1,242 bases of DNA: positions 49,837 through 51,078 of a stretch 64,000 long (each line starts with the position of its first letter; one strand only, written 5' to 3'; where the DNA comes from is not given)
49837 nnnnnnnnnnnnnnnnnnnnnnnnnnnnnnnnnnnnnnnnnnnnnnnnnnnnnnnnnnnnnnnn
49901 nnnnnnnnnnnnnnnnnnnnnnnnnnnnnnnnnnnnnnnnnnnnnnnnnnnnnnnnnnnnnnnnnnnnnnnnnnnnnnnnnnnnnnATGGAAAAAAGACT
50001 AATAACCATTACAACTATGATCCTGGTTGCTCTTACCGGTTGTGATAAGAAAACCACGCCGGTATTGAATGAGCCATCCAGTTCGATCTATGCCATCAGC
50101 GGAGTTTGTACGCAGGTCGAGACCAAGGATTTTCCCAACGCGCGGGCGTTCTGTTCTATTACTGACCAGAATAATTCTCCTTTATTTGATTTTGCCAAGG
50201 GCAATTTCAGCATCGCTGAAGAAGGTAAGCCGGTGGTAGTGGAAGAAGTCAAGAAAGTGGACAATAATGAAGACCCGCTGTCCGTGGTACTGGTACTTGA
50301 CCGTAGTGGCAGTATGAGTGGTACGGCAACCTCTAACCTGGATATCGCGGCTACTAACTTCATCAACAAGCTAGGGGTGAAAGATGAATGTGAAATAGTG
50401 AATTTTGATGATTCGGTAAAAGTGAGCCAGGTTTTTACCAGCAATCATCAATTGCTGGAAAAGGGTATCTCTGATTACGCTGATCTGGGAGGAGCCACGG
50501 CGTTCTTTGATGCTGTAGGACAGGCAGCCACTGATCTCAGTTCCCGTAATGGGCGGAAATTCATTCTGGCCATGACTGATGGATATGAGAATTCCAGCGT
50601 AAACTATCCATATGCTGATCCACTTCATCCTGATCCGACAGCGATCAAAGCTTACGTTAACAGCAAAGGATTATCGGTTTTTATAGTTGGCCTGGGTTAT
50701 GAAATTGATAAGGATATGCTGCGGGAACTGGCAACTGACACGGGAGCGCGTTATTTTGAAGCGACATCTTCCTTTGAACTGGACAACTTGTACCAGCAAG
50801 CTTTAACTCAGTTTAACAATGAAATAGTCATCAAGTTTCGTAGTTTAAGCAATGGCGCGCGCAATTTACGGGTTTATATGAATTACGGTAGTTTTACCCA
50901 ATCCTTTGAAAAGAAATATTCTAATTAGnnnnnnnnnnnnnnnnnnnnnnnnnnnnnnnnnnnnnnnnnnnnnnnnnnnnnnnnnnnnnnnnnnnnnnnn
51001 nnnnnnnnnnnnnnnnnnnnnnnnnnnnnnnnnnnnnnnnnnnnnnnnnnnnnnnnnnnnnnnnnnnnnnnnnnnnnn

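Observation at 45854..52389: About 6.8-kb insertion at the normally tight yraN|comM junction, with a HEAT-repeat / WD40 / glycolipid-GT / OMP / vWA lipoprotein set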

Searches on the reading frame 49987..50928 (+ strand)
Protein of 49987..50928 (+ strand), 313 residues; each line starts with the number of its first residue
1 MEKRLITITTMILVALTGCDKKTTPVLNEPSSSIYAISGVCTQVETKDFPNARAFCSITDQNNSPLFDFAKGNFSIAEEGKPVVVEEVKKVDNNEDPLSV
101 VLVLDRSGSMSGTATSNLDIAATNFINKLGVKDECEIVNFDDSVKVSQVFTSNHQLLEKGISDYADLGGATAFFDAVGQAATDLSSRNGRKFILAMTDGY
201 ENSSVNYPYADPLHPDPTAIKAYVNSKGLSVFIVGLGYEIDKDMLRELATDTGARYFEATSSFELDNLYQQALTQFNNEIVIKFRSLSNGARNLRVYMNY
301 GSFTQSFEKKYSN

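Call 3: search_protein_families(library=pfam, proteins=[window:49987-50928:+], max_evalue=0.01)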
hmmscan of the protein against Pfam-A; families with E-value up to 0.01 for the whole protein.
window:49987-50928:+ (313 aa): 4 families
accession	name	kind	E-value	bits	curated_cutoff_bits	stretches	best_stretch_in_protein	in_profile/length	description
PF00092.34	VWA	-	1.1e-13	52.2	23.8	1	100-271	2-174/174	von Willebrand factor type A domain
PF13519.12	VWA_2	-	3.8e-11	44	27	1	100-199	1-106/107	von Willebrand factor type A domain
PF13768.12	VWA_3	-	2.5e-05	24.8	27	1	99-252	2-149/155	von Willebrand factor type A domain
PF05762.20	VWA_CoxE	-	2.8e-05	24.1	26.4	1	93-204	52-164/222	VWA domain containing CoxE-like protein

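Call 4: search_protein_families(library=ncbifam, proteins=[window:49987-50928:+], max_evalue=0.01)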
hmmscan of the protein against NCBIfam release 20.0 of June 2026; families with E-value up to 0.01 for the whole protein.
window:49987-50928:+ (313 aa): 4 families
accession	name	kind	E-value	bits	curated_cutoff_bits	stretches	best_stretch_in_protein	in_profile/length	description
TIGR03436.1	acidobact_VWFA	subfamily_domain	2.1e-16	60.3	81.25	1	57-204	15-196/324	VWA domain-containing protein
NF047508.1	VWA_BatA_Lepto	exception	3.2e-05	23.1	380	1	91-271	82-268/315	VWA domain-containing protein BatA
TIGR03788.1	marine_srt_targ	equivalog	0.00016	20.3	551.65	1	97-146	271-320/629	marine proteobacterial sortase target protein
TIGR02442.1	Cob-chelat-sub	hypoth_equivalog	0.00083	17.9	779.45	1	90-258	465-639/641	putative cobaltochelatase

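Call 16: find_homologous_proteins(query=window:49987-50928:+, max_evalue=0.00001)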
Query window:49987-50928:+ (313 aa): 33 proteins with E <= 0.00001 among 1772 candidates.
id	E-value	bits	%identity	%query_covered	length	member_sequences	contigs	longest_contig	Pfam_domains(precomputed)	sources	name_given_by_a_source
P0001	3.0e-202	688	100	100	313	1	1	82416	PF00092.35,PF13519.13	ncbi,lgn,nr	ncbi:MAG: VWA domain-containing protein [bacterium]|nr:VWA domain-containing protein [bacterium]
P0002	4.5e-166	569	86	100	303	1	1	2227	PF13768.13,PF00092.35,PF13519.13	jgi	jgi:Mg-chelatase subunit ChlD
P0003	1.0e-162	558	83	100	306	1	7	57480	PF13768.13,PF00092.35,PF13519.13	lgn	-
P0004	3.7e-159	547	83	96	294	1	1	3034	PF13768.13,PF00092.35,PF13519.13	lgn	-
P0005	9.6e-157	539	81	100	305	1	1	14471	PF13768.13,PF00092.35,PF13519.13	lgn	-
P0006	1.6e-155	535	79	100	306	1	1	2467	PF13768.13,PF00092.35,PF13519.13,PF05762.21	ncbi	-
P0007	1.5e-151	522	78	100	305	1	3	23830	PF13768.13,PF00092.35,PF13519.13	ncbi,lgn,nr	ncbi:MAG: VWA domain-containing protein [bacterium]|nr:VWA domain-containing protein [bacterium] MDD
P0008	2.3e-148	511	78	96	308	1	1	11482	PF00092.35,PF13519.13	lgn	-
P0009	6.2e-115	402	83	71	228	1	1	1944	PF00092.35,PF13519.13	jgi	jgi:Mg-chelatase subunit ChlD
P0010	4.1e-108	379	59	100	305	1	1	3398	PF13768.13,PF00092.35,PF13519.13,PF05762.21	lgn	-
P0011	1.7e-105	371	58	100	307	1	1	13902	PF13768.13,PF00092.35,PF13519.13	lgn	-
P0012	2.9e-104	367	57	100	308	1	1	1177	PF13768.13,PF00092.35,PF13519.13,PF05762.21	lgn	-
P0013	3.7e-99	350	54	99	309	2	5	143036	PF13768.13,PF00092.35,PF13519.13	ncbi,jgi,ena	-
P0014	6.4e-95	336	54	95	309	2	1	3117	PF13768.13,PF00092.35,PF13519.13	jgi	jgi:VWFA-related protein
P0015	1.2e-94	335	55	94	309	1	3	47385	PF13768.13,PF00092.35,PF13519.13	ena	-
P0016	1.6e-89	318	67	75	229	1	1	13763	PF00092.35,PF13519.13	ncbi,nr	ncbi:MAG: VWA domain-containing protein, partial [Elusimicrobia bacterium]|nr:VWA domain-containing 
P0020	8.2e-45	172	36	90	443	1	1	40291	PF00092.35,PF13519.13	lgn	-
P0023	2.0e-25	108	31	80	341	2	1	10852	PF13768.13,PF00092.35,PF13519.13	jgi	jgi:VWFA-related protein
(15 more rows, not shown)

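Call 17: find_encoding_contigs(protein=P0003, flank=10000, max_places=3)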
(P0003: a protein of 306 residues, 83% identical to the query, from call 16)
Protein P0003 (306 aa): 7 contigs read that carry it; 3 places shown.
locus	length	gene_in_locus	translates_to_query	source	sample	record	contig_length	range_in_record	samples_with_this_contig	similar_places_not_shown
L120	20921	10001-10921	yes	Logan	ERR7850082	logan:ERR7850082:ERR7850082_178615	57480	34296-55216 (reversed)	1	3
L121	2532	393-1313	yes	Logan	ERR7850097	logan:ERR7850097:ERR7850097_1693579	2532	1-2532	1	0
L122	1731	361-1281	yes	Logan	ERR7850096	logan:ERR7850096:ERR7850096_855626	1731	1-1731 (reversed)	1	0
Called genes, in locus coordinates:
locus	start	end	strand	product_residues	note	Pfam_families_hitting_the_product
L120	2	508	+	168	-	PF01976:DUF116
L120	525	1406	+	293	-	PF01435:Peptidase_M48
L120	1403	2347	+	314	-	PF03793:PASTA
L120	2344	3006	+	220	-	PF00834:Ribul_P_3_epim, PF00977:His_biosynth (faint)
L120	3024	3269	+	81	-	PF00886:Ribosomal_S16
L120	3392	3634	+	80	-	PF13083:KH_KhpA-B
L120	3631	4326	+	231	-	PF01746:tRNA_m1G_MT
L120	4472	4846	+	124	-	PF01245:Ribosomal_L19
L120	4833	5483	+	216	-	PF01351:RNase_HII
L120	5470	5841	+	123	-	PF08378:NERD (weak), PF02021:UPF0102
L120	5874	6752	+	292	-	PF03130:HEAT_PBS (faint), PF13646:HEAT_2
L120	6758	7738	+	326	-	-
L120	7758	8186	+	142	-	-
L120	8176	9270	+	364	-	PF06925:MGDG_synth, PF04101:Glyco_tran_28_C, PF00534:Glycos_transf_1 (weak)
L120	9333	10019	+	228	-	PF13505:OMP_b-brl (weak)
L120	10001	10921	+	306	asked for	PF00092:VWA, PF13519:VWA_2, PF13768:VWA_3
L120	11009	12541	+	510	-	PF05362:Lon_C (weak), PF13541:ChlI, PF00493:MCM (faint), PF01078:Mg_chelatase, PF07728:AAA_5, PF13335:Mg_chelatase_C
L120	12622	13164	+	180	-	-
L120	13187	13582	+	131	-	PF13428:TPR_14 (faint), PF14559:TPR_19 (faint), PF13181:TPR_8 (faint), PF13525:YfiO, PF13174:TPR_6 (faint)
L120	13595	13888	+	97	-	PF01381:HTH_3 (faint)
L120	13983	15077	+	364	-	PF02481:DNA_processg_A, PF17782:WHD_DprA (weak)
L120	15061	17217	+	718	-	PF01751:Toprim, PF01131:Topoisom_bac, PF01396:Zn_ribbon_Top1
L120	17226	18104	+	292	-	PF02899:Phage_int_SAM_1, PF13495:Phage_int_SAM_4 (weak), PF00589:Phage_integrase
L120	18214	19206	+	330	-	-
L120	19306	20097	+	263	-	PF00318:Ribosomal_S2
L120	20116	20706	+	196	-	PF00889:EF_TS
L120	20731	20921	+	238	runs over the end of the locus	PF00696:AA_kinase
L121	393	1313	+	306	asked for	PF00092:VWA, PF13519:VWA_2, PF13768:VWA_3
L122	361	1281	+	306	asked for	PF00092:VWA, PF13519:VWA_2, PF13768:VWA_3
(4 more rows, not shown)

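Call 18: find_encoding_contigs(protein=P0013, flank=10000, max_places=3)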
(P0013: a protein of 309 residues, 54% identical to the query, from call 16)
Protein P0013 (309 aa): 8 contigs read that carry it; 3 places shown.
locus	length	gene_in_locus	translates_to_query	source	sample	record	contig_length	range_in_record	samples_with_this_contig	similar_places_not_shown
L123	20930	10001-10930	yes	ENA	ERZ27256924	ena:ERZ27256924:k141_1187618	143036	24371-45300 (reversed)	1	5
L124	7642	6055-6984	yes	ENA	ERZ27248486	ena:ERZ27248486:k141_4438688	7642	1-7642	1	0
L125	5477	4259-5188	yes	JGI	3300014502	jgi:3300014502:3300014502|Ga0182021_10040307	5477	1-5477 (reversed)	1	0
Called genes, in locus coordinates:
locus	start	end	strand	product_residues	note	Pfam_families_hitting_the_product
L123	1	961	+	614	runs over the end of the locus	PF00361:Proton_antipo_M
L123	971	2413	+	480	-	PF00361:Proton_antipo_M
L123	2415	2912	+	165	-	PF13244:MbhD (weak), PF00499:Oxidored_q3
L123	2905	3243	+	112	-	PF00420:Oxidored_q2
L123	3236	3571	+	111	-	-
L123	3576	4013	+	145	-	PF01058:Oxidored_q6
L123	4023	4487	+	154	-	PF00329:Complex1_30kDa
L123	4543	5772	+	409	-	PF00374:NiFeSe_Hases, PF00346:Complex1_49kDa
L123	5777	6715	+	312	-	PF00146:NADHdh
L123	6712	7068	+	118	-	PF13183:Fer4_8 (faint), PF14697:Fer4_21 (faint), PF12797:Fer4_2 (faint), PF00037:Fer4, PF12837:Fer4_6 (weak), PF13237:Fer4_10, PF12838:Fer4_7, PF13187:Fer4_9, +2 more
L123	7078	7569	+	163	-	PF01750:HycI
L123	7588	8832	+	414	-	PF16491:Peptidase_M48_N, PF01435:Peptidase_M48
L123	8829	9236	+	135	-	PF07238:PilZ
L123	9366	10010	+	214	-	-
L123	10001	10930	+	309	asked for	PF00092:VWA, PF13519:VWA_2, PF13768:VWA_3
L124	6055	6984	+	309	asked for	PF00092:VWA, PF13519:VWA_2, PF13768:VWA_3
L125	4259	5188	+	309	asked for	PF00092:VWA, PF13519:VWA_2, PF13768:VWA_3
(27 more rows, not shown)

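Call 19: find_encoding_contigs(protein=P0007, flank=10000, max_places=2)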
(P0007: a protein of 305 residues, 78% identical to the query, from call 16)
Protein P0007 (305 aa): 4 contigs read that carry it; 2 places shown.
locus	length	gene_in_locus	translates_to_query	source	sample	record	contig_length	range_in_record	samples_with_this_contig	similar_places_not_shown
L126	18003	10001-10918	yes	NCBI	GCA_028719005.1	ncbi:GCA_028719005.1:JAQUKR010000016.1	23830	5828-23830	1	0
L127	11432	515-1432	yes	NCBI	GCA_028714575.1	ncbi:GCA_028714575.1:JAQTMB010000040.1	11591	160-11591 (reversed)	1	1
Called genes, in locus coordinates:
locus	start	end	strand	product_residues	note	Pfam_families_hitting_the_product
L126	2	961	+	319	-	PF00551:Formyl_trans_N, PF02911:Formyl_trans_C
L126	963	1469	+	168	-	PF01976:DUF116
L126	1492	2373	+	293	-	PF01435:Peptidase_M48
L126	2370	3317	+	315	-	PF03793:PASTA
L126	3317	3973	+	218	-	PF00834:Ribul_P_3_epim, PF00977:His_biosynth (faint)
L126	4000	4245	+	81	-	PF00886:Ribosomal_S16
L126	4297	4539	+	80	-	PF13083:KH_KhpA-B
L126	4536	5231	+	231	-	PF01746:tRNA_m1G_MT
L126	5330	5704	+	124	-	PF01245:Ribosomal_L19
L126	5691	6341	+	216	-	PF01351:RNase_HII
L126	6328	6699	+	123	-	PF08378:NERD (weak), PF02021:UPF0102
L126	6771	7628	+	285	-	PF03130:HEAT_PBS (faint), PF13646:HEAT_2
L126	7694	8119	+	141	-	-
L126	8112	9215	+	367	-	PF06925:MGDG_synth, PF00534:Glycos_transf_1, PF04101:Glyco_tran_28_C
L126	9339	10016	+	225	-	PF13505:OMP_b-brl (weak)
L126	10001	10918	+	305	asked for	PF00092:VWA, PF13519:VWA_2, PF13768:VWA_3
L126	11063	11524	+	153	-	-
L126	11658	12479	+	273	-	PF03425:CBM_11 (faint), PF21582:CBM30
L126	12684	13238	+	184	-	-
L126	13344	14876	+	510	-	PF05362:Lon_C (weak), PF13541:ChlI, PF00493:MCM (faint), PF01078:Mg_chelatase, PF07728:AAA_5, PF13335:Mg_chelatase_C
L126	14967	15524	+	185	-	-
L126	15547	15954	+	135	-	PF13174:TPR_6 (faint), PF13181:TPR_8 (faint), PF13525:YfiO (weak)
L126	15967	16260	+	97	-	PF01381:HTH_3 (weak)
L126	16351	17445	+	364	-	PF02481:DNA_processg_A, PF17782:WHD_DprA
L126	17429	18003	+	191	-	PF01751:Toprim, PF01131:Topoisom_bac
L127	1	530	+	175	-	PF13505:OMP_b-brl (weak)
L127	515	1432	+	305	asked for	PF00092:VWA, PF13519:VWA_2, PF13768:VWA_3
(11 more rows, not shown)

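Call 20: find_encoding_contigs(protein=P0015, flank=10000, max_places=1)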
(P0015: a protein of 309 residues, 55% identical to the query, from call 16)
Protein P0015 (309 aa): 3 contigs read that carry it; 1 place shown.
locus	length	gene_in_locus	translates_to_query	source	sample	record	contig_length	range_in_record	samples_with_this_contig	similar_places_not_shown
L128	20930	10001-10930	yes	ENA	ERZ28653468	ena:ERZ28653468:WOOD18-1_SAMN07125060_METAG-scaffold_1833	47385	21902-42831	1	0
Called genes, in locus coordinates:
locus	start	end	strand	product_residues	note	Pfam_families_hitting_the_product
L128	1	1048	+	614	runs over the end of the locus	PF00361:Proton_antipo_M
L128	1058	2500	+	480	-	PF00361:Proton_antipo_M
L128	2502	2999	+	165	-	PF00499:Oxidored_q3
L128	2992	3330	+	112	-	PF00420:Oxidored_q2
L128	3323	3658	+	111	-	-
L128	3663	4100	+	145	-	PF01058:Oxidored_q6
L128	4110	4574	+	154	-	PF00329:Complex1_30kDa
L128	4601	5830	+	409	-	PF00374:NiFeSe_Hases, PF00346:Complex1_49kDa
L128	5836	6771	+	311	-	PF00146:NADHdh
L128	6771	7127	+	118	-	PF13183:Fer4_8 (faint), PF14697:Fer4_21 (faint), PF00037:Fer4, PF12837:Fer4_6 (weak), PF13237:Fer4_10 (weak), PF12838:Fer4_7, PF13187:Fer4_9 (weak), PF13484:Fer4_16 (faint)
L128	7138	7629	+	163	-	PF01750:HycI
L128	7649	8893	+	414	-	PF16491:Peptidase_M48_N, PF01435:Peptidase_M48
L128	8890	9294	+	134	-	PF07238:PilZ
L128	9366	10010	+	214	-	PF13505:OMP_b-brl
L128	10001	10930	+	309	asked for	PF00092:VWA, PF13519:VWA_2, PF13768:VWA_3 (weak)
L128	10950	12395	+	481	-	PF00370:FGGY_N, PF02782:FGGY_C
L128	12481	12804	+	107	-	PF00076:RRM_1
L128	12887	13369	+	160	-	PF00383:dCMP_cyt_deam_1, PF14437:MafB19-deam, PF14439:Bd3614-deam (weak)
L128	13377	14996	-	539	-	-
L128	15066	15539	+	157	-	-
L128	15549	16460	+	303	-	PF01297:ZnuA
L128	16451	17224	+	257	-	PF00005:ABC_tran, PF02463:SMC_N, PF13304:AAA_21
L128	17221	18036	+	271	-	PF00950:ABC-3, PF01032:FecCD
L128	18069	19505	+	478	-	-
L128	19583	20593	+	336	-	PF00702:Hydrolase, PF00689:Cation_ATPase_C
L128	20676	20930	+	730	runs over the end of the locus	PF12437:GSIII_N, PF00120:Gln-synt_C, PF18318:Gln-synt_C-ter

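Call 21: find_encoding_contigs(protein=P0011, flank=10000, max_places=1)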
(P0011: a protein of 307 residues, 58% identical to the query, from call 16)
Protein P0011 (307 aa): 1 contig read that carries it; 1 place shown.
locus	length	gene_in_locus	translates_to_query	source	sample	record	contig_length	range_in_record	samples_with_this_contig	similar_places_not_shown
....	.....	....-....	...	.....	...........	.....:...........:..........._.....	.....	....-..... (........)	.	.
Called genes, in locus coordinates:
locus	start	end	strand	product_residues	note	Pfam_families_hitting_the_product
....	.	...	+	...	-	?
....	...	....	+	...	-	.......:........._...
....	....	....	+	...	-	-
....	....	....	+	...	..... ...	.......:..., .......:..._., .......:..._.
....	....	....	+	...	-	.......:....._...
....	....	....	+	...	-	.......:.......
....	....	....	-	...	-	-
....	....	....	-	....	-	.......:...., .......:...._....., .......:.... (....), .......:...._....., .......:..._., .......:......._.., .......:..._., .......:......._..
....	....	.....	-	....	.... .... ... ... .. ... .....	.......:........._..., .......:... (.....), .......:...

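Call 22: find_encoding_contigs(protein=P0016, flank=10000, max_places=1)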
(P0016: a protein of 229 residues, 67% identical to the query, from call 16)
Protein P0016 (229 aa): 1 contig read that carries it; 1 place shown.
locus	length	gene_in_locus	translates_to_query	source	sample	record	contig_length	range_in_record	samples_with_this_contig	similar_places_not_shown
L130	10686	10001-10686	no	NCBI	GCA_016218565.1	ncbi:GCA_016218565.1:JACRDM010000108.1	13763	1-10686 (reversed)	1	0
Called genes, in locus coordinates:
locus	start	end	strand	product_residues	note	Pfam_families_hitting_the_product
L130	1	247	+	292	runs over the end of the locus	PF01435:Peptidase_M48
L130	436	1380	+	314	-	PF03793:PASTA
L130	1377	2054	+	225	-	PF00834:Ribul_P_3_epim, PF01729:QRPTase_C (faint)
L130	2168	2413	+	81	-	PF00886:Ribosomal_S16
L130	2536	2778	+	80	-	PF13083:KH_KhpA-B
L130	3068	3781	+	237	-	PF01746:tRNA_m1G_MT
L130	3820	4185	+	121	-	PF01245:Ribosomal_L19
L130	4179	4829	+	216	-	PF01351:RNase_HII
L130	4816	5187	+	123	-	PF08378:NERD (weak), PF02021:UPF0102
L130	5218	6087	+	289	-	PF03130:HEAT_PBS (faint), PF13646:HEAT_2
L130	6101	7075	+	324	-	-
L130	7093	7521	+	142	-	-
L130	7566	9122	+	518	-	PF00209:SNF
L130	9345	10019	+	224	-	PF13505:OMP_b-brl (weak)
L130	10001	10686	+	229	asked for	PF00092:VWA, PF13519:VWA_2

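Call 30: search_solved_structures(query=window:49987-50928:+, max_evalue=0.001)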
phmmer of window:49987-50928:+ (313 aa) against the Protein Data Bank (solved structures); distinct sequences matched with E-value up to 0.001: 2.
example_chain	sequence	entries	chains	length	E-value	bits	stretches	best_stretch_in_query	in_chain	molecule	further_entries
9c4f_I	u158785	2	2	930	0.00068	22.4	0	97-283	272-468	Inter-alpha-trypsin inhibitor heavy chain H4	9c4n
4rck_A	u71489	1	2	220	0.00073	22.3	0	92-271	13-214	Hypothetical membrane spanning protein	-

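Call 54: find_encoding_contigs(protein=P0020, flank=6000, max_places=1)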
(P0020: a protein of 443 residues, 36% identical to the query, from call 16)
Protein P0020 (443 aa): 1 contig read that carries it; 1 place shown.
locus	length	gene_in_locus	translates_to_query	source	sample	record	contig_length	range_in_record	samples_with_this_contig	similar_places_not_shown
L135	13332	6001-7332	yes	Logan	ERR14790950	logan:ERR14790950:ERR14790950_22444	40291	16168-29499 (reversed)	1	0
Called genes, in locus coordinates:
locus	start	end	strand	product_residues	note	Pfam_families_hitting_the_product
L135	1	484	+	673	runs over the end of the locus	PF00930:DPPIV_N (weak), PF26550:Tricorn_2nd (faint), PF26549:Tricorn_N, PF07676:PD40, PF26549:Tricorn_N, PF05448:AXE1 (weak), PF20434:BD-FAE (faint), PF00326:Peptidase_S9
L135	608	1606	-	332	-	PF09565:RE_NgoFVII, PF20731:RE_NgoFVII_C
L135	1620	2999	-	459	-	PF00145:DNA_methylase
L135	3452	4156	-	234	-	PF00730:HhH-GPD, PF10576:EndIII_4Fe-2S (weak)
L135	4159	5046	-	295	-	-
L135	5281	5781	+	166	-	-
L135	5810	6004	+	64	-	-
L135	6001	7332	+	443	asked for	PF00092:VWA, PF13519:VWA_2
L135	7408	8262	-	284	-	PF01261:AP_endonuc_2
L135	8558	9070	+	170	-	-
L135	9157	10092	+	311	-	-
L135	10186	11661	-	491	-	PF00450:Peptidase_S10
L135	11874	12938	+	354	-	PF09925:DUF2157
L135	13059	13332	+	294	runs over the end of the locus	PF20434:BD-FAE, PF07859:Abhydrolase_3, PF01738:DLH (faint), PF00326:Peptidase_S9 (faint)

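Call 55: find_encoding_contigs(protein=P0023, flank=6000, max_places=1)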
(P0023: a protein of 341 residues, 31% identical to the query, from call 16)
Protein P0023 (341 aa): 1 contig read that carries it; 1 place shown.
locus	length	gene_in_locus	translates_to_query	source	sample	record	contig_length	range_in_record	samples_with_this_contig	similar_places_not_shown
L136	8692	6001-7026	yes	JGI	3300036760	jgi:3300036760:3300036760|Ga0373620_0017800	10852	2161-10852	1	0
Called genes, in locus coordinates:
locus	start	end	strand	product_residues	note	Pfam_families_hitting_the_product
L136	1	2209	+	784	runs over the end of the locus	PF01435:Peptidase_M48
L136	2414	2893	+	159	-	-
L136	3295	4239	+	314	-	PF12773:DZR, PF13240:Zn_Ribbon_1 (faint), PF16697:Yop-YscD_cpl, PF00498:FHA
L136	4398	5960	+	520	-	PF00481:PP2C, PF13672:PP2C_2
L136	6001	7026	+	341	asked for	PF00092:VWA, PF13519:VWA_2, PF13768:VWA_3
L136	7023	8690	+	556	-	?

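Call 60: search_protein_families(library=padloc, proteins=[window:49987-50928:+], max_evalue=0.01)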
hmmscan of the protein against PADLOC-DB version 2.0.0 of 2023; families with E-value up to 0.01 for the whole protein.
window:49987-50928:+ (313 aa): 0 families

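Call 61: search_protein_families(library=phrogs, proteins=[window:49987-50928:+], max_evalue=0.001)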
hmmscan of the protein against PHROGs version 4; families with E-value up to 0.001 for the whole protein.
window:49987-50928:+ (313 aa): 3 families
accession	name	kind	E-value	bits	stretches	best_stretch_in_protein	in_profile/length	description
phrog_7371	-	unknown function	2.1e-11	44.9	1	95-207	4-116/204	-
phrog_2426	-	unknown function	7.1e-10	39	1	86-285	6-208/736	-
phrog_8401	-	other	7.9e-10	36.7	1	98-258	1913-2042/4158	beta-propeller repeat protein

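Call 70: predict_structure(alignment_id=A2)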
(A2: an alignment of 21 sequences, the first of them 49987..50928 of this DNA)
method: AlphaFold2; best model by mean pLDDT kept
length: 313 residues; sequences in the alignment: 21
mean_pLDDT: 89.2   pTM: 0.84
mean pLDDT of the five models: 89.2, 88.4, 87.6, 87.3, 86.4
residues with pLDDT >= 90: 223; 70-90: 64; 50-70: 22; < 50: 4
segments of 3 or more residues with pLDDT < 50: 20-22
pLDDT, mean of each block of 10 residues (from residue 1): 65 54 72 93 91 94 92 95 95 93 94 91 93 96 95 97 81 96 92 93 87 86 93 91 93 89 86 90 93 94 92 80
secondary structure, 60 per line:
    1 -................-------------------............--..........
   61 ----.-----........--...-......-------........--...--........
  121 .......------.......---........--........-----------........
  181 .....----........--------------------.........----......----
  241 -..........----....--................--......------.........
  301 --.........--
elements in order: H2-17 E37-48 E51-60 E74-78 E81-83 E85-90 E98-105 H113-127 E134-140 E144-151 H154-161 H173-185 E190-197 H218-226 E231-236 H242-251 E256-259 H262-277 E280-285 E292-300 E303-311
